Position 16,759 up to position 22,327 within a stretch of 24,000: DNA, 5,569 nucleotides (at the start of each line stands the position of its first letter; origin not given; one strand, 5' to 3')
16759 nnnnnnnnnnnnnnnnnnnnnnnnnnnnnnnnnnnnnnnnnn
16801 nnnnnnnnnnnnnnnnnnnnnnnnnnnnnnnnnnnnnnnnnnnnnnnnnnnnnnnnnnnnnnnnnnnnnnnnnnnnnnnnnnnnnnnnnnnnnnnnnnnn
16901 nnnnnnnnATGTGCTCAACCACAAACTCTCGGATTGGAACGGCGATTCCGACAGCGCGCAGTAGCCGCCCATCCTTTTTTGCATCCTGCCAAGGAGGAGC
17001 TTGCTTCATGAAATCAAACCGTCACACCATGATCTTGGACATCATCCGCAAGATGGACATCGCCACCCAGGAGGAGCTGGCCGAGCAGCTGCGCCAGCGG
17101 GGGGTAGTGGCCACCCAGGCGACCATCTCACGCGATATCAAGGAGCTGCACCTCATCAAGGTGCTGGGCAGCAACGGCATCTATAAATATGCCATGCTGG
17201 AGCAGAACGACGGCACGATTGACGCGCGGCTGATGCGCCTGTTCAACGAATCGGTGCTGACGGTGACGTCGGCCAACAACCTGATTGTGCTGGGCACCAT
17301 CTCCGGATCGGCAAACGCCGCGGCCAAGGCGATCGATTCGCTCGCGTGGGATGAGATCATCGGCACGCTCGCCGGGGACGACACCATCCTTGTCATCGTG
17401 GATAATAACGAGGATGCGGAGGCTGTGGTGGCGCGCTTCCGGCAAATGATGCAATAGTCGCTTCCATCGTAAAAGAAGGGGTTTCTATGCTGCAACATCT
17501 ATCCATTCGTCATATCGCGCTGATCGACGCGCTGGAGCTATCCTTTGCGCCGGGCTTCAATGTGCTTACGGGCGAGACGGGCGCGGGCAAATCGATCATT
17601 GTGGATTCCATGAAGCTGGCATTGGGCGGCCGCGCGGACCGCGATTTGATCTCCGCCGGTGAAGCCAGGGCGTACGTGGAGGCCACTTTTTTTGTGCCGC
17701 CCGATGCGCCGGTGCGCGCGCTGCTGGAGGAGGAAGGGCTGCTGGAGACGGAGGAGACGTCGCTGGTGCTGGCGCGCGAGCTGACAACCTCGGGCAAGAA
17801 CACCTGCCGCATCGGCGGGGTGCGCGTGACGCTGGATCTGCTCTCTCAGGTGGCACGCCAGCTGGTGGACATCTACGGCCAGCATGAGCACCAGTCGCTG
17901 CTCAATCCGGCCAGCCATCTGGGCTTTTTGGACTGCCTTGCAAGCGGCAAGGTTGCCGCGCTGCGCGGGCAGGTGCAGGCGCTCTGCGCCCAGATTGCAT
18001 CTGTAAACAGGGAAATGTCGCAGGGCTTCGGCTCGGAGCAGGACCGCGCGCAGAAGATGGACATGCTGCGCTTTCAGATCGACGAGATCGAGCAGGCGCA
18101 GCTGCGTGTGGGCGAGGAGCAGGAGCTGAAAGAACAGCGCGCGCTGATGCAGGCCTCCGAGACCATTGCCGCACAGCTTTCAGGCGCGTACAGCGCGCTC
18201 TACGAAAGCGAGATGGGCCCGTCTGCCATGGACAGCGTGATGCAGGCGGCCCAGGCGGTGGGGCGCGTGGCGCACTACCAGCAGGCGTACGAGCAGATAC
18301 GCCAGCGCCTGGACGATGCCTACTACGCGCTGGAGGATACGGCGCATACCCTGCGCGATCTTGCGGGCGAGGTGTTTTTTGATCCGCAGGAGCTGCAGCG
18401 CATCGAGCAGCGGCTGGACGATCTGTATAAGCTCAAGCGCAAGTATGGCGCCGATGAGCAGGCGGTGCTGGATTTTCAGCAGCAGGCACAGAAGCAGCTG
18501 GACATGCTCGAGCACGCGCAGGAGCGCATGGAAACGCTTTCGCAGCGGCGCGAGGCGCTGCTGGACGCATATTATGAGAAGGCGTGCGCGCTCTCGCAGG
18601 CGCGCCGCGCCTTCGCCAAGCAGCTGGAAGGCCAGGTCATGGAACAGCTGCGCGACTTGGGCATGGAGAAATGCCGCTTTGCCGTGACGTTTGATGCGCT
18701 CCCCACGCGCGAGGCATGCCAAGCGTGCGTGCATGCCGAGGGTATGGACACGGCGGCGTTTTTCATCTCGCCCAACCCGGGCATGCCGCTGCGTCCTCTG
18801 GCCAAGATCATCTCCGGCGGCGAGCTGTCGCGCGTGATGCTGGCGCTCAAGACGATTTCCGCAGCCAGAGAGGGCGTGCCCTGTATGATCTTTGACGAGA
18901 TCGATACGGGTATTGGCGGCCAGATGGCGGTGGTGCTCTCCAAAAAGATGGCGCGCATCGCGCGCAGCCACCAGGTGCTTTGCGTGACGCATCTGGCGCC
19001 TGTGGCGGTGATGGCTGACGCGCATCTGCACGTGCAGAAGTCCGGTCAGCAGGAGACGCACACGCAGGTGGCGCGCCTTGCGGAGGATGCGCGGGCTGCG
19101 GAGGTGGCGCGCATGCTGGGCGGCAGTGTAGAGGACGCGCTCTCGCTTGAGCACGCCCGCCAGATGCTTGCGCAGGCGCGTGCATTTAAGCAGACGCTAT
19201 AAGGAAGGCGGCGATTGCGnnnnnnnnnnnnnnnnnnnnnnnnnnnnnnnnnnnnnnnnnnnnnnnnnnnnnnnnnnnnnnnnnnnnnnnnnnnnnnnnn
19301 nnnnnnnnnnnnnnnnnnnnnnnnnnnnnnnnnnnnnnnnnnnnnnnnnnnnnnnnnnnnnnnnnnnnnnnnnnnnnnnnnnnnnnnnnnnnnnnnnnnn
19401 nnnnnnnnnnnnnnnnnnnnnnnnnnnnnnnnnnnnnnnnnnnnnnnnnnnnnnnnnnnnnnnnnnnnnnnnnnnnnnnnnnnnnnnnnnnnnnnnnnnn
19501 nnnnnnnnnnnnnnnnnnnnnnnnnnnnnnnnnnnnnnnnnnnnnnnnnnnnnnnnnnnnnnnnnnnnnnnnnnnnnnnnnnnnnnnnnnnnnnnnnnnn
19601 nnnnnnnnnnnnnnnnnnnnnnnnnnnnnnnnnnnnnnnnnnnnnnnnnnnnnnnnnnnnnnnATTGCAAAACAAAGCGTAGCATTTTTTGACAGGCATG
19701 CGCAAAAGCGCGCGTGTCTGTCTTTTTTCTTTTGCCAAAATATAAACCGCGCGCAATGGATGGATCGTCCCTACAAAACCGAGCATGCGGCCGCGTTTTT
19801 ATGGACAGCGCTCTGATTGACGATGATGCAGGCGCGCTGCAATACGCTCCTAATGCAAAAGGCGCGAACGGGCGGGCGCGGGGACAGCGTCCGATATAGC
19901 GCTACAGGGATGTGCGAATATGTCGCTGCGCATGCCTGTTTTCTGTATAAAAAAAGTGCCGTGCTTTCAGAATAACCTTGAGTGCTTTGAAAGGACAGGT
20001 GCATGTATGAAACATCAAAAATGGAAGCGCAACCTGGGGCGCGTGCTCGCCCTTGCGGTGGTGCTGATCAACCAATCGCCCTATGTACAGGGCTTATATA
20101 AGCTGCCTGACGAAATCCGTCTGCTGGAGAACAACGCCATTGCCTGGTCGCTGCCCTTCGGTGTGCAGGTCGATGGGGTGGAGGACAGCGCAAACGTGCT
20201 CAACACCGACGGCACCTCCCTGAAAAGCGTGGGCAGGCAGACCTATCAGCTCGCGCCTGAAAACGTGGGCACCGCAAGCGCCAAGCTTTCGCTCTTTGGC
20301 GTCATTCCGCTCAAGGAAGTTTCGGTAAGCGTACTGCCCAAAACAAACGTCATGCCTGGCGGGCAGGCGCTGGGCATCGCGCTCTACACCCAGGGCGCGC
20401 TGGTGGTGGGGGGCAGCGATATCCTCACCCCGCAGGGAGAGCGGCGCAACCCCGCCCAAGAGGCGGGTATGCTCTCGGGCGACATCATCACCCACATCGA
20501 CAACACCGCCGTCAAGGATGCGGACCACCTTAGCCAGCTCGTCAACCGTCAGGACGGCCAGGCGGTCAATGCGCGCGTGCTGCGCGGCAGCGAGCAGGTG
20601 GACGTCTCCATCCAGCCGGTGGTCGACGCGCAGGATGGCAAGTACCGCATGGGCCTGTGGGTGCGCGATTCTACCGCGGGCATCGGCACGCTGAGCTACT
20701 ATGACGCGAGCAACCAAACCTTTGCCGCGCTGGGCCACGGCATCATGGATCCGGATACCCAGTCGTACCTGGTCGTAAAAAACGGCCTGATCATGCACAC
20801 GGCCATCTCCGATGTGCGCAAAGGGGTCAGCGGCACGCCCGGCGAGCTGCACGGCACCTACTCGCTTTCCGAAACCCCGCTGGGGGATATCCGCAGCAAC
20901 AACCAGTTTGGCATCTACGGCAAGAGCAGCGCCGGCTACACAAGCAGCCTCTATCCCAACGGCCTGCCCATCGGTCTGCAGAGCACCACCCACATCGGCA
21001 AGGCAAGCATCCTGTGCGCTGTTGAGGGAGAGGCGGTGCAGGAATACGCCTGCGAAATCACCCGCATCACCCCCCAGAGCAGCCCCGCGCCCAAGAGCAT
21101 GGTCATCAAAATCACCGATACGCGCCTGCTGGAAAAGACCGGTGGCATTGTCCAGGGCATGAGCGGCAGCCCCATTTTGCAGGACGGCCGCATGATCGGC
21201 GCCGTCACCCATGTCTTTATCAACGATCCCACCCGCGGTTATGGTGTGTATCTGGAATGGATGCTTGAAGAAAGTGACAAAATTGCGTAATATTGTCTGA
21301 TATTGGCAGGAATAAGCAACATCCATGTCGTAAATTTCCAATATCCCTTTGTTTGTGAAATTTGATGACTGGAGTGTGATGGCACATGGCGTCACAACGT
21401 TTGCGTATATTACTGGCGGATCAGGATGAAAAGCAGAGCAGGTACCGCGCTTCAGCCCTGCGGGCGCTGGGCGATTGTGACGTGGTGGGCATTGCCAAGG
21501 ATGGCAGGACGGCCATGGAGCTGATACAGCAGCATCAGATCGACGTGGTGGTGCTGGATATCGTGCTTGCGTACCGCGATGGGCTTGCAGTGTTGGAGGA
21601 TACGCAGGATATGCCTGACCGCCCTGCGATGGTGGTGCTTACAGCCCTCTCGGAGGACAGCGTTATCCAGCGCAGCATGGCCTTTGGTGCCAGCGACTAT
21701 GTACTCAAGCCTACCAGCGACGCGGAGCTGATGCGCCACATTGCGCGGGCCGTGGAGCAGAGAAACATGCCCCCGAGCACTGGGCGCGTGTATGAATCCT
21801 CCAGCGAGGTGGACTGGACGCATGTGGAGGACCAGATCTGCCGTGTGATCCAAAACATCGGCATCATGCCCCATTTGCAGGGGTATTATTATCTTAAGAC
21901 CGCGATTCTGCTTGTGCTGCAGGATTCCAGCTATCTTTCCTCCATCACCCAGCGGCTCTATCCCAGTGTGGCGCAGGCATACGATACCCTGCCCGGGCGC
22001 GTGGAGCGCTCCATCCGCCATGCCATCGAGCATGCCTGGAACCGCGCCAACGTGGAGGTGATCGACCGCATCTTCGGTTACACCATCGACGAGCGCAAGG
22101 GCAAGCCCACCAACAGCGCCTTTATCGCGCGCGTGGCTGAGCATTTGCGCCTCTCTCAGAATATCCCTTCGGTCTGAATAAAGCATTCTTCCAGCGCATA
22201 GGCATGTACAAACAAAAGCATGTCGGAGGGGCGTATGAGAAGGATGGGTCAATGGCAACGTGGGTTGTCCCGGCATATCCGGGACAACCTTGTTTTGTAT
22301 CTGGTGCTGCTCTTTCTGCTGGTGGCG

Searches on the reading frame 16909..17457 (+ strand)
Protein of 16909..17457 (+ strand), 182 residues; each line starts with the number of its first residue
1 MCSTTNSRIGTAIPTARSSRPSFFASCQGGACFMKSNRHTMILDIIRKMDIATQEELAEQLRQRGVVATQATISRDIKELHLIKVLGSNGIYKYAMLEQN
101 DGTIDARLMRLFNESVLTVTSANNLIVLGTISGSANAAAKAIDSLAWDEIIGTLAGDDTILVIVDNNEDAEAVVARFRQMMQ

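Call 5: search_protein_families(library=ncbifam, proteins=[window:16909-17457:+])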
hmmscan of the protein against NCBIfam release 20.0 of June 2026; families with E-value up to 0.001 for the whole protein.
window:16909-17457:+ (182 aa): 5 families
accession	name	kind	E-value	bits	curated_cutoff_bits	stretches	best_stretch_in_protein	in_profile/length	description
NF001680.0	PRK00441.1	equivalog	5.4e-57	192.1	184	1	34-182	1-149/150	arginine repressor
TIGR01529.1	argR_whole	equivalog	2.8e-43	147.4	130.45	1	37-181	2-146/146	arginine repressor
NF003281.1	PRK04280.1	equivalog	4.7e-43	146.9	182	1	34-181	1-148/148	transcriptional regulator AhrC/ArgR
NF002880.0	PRK03341.1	equivalog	3.6e-31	108.1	200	1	34-180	14-166/170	arginine repressor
NF003457.0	PRK05066.1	equivalog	3.7e-13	49.3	194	1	44-180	16-151/156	transcriptional regulator ArgR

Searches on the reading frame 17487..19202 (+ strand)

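Call 5: search_protein_families(library=ncbifam, proteins=[window:17487-19202:+])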
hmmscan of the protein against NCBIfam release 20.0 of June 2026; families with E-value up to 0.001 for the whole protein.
window:17487-19202:+ (571 aa): 12 families
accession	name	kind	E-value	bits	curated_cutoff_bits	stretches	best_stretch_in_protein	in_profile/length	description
TIGR00634.1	recN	equivalog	2e-150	502.4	407.85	1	1-562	1-562/563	DNA repair protein RecN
NF008121.0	PRK10869.1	equivalog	1.6e-105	353.7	418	1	1-562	1-552/553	DNA repair protein RecN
NF045780.1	TrlF_fam_ATP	equivalog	3.2e-10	39.4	350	1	6-385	294-631/944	TrlF family AAA-like ATPase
TIGR02169.1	SMC_prok_A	equivalog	1.2e-08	33.1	729.4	1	17-54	18-63/1165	chromosome segregation protein SMC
NF010680.0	PRK14079.1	equivalog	6.7e-06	25.3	386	1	4-67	5-72/349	recombination protein F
NF045487.1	ASRP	equivalog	1.5e-05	23.8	300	0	10-66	2-56/593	archaea-specific SMC-related protein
TIGR00611.2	recf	equivalog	2e-05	23.9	172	1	2-68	1-72/339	DNA replication/repair protein RecF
NF003034.1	PRK03918.1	equivalog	6.7e-05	21.1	700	0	167-356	199-382/878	DNA double-strand break repair ATPase Rad50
NF002244.0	PRK01156.1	equivalog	7.4e-05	21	847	1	15-64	16-69/895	DNA double-strand break repair ATPase Rad50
NF042955.1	Ppl_antiphage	equivalog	0.00011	20.4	1000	0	179-361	456-633/882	anti-phage protein Ppl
TIGR02168.1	SMC_prok_B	equivalog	0.00024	19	567.35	1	157-390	731-957/1181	chromosome segregation protein SMC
TIGR02770.1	nickel_nikD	equivalog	0.00057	19.3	318.7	0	441-528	125-210/230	nickel import ATP-binding protein NikD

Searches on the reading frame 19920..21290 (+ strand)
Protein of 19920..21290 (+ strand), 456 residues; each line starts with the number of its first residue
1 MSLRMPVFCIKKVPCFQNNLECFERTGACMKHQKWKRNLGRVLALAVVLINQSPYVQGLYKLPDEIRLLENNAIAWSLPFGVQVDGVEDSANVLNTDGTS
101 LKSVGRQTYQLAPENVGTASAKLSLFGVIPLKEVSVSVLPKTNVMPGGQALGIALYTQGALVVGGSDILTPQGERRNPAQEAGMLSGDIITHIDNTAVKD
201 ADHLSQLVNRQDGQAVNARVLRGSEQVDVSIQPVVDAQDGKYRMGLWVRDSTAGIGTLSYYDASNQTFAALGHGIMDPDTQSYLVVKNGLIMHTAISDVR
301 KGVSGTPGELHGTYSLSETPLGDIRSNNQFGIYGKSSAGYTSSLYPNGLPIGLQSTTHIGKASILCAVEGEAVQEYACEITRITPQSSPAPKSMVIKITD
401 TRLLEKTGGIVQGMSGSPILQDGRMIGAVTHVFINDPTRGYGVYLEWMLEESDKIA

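Call 5: search_protein_families(library=ncbifam, proteins=[window:19920-21290:+])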
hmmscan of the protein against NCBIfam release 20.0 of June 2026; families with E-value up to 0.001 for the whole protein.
window:19920-21290:+ (456 aa): 7 families
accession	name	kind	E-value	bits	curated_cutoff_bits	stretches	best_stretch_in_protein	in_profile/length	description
TIGR02860.1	spore_IV_B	equivalog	9.3e-132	439.8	305.25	1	33-453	2-400/402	SpoIVB peptidase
NF041521.1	HhoA_HhoB_HtrA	equivalog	5.3e-08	32.5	450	1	174-233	271-331/335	HhoA/HhoB/HtrA family serine endopeptidase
TIGR02037.1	degP_htrA_DO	subfamily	2.6e-06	26.7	416.2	1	175-233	268-327/434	Do family serine endopeptidase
NF040960.1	MamE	equivalog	1e-05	24.4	800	0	175-231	476-533/659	magnetosome formation protease MamE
TIGR00054.1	TIGR00054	equivalog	4e-05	22.6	147.55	1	175-241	211-274/421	RIP metalloprotease RseP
NF047968.1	SerProtHtrA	equivalog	0.00013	21.5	470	1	176-231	299-355/357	serine protease HtrA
NF050055.1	SerProtHtrAMycob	equivalog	0.00098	18.1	800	0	174-236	438-501/502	serine protease HtrA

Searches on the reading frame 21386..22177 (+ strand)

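Call 5: search_protein_families(library=ncbifam, proteins=[window:21386-22177:+])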
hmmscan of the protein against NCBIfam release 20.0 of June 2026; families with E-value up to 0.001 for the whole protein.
window:21386-22177:+ (263 aa): 85 families (the best 25 are shown)
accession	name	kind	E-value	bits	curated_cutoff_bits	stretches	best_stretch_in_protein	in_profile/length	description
TIGR02875.1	spore_0_A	equivalog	1.4e-75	254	200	1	5-259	2-260/262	sporulation transcription factor Spo0A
NF008469.0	PRK11361.1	equivalog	1.4e-15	56.9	714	1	6-138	5-135/461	acetoacetate metabolism transcriptional regulator AtoC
TIGR01387.1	cztR_silR_copR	subfamily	2.5e-14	53.4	279.2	1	8-143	1-133/218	heavy metal response regulator transcription factor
NF040534.1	resp_reg_YycF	equivalog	1.9e-13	50.2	340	1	34-126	27-118/231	response regulator YycF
NF045944.1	ResRegRpaBCyano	equivalog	2.5e-13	49.9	330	1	33-126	23-115/229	response regulator transcription factor RpaB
NF007977.0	PRK10701.1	equivalog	1.7e-12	47.3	330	1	25-136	20-129/241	two-component system response regulator RstA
NF009206.0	PRK12555.1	subfamily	2.1e-12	46.7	342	1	19-115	14-111/340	chemotaxis-specific protein-glutamate methyltransferase CheB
NF040689.1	MtrAB_MtrA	equivalog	4.8e-12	45.7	300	1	36-127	27-117/219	MtrAB system response regulator MtrA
NF007005.1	PRK09468.1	equivalog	9.6e-12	44.8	331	1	6-146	4-141/237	osmolarity response regulator transcription factor OmpR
NF001965.0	PRK00742.1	subfamily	1.2e-11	44.5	293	1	6-120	4-120/357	chemotaxis-specific protein-glutamate methyltransferase CheB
NF041367.1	CheY_Halo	equivalog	1.6e-11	44.5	200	1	30-120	21-111/114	chemotaxis protein CheY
NF051850.1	RespRegRprY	equivalog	1.9e-11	43.8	370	1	4-120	3-117/234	response regulator transcription factor RprY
NF011896.0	PRK15369.1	equivalog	2.2e-11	43.8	242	1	6-125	4-123/211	two component system response regulator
NF007135.0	PRK09581.1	equivalog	2.8e-11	42.9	474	1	34-119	29-116/457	PleD family two-component system response regulator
NF041733.1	resp_reg_CseB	equivalog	3.1e-11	43.1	350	1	8-132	3-123/228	two-component system response regulator CseB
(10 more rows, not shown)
